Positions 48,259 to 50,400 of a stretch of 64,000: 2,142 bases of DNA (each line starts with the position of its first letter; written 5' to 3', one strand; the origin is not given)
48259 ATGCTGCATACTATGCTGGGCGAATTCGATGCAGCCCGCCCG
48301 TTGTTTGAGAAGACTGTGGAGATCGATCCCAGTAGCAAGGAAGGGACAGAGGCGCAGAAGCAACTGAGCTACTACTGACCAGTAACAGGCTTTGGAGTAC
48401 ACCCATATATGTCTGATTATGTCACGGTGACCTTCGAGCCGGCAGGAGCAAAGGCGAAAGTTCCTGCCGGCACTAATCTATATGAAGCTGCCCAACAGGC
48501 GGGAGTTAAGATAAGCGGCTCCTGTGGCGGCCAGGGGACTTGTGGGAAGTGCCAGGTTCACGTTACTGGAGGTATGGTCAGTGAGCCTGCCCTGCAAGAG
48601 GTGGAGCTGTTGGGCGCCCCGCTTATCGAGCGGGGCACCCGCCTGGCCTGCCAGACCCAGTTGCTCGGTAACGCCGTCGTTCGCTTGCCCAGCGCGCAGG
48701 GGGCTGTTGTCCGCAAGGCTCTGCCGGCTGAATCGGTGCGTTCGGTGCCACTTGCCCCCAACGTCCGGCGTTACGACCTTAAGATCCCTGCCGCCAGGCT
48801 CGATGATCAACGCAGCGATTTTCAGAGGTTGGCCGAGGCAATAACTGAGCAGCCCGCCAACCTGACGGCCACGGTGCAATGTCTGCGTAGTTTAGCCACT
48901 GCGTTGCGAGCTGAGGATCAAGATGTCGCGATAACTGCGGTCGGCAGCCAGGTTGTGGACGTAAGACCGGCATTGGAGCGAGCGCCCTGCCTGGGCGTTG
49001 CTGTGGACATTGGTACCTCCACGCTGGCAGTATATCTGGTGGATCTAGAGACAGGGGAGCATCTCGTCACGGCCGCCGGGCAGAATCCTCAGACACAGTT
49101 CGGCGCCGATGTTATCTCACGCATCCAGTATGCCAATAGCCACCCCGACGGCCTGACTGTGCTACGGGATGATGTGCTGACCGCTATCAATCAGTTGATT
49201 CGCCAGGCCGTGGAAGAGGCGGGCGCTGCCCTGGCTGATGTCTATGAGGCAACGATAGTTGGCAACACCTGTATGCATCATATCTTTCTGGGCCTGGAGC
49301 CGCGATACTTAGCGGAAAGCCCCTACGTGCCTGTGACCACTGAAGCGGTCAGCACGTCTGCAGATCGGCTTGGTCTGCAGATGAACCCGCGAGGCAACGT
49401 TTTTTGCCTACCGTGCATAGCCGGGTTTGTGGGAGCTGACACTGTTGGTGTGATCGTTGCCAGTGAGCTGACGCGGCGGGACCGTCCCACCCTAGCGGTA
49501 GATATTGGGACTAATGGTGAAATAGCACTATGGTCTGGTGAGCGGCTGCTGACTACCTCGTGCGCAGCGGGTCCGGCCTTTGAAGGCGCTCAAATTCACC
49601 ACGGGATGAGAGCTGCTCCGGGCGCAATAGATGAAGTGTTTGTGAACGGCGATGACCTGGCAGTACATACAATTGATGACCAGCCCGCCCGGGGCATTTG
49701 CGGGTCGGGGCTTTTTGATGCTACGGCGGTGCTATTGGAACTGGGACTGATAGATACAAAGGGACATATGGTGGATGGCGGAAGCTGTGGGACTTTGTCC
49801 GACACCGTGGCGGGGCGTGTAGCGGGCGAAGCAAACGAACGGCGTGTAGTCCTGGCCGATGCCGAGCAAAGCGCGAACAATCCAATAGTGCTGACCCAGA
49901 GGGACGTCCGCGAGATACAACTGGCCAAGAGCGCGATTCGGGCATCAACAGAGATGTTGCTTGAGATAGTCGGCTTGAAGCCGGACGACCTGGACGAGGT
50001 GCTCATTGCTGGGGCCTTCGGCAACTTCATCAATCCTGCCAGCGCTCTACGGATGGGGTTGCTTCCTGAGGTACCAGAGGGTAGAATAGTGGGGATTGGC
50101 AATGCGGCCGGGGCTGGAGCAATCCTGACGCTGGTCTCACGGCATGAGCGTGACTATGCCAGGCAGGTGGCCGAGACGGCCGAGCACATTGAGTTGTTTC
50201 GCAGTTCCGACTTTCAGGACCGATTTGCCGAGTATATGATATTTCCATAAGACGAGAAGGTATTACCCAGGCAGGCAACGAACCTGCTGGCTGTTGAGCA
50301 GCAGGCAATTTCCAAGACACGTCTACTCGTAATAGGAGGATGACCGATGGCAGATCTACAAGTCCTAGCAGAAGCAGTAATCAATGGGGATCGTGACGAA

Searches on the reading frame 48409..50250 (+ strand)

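Call 47: search_protein_families(library=pfam, proteins=[window:48409-50250:+], max_evalue=0.00001)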
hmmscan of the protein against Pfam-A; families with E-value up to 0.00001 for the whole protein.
window:48409-50250:+ (613 aa): 4 families
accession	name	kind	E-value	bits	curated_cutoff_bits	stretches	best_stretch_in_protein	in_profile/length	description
PF14574.11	RACo_C_ter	-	4.7e-76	255.7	27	1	361-613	3-250/261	C-terminal domain of RACo the ASKHA domain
PF17651.6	Raco_middle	-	1e-59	201.2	26.8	1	195-356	1-162/163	RACo middle region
PF17650.6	RACo_linker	-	4.2e-14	52.6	26.2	1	110-189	3-83/86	RACo linker region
PF00111.32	Fer2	-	1.2e-11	44.8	21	1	9-84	3-75/77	2Fe-2S iron-sulfur cluster binding domain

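Call 48: search_protein_families(library=padloc, proteins=[window:48409-50250:+], max_evalue=1e-8)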
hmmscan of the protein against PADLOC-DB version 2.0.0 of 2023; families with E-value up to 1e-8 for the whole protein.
window:48409-50250:+ (613 aa): 0 families
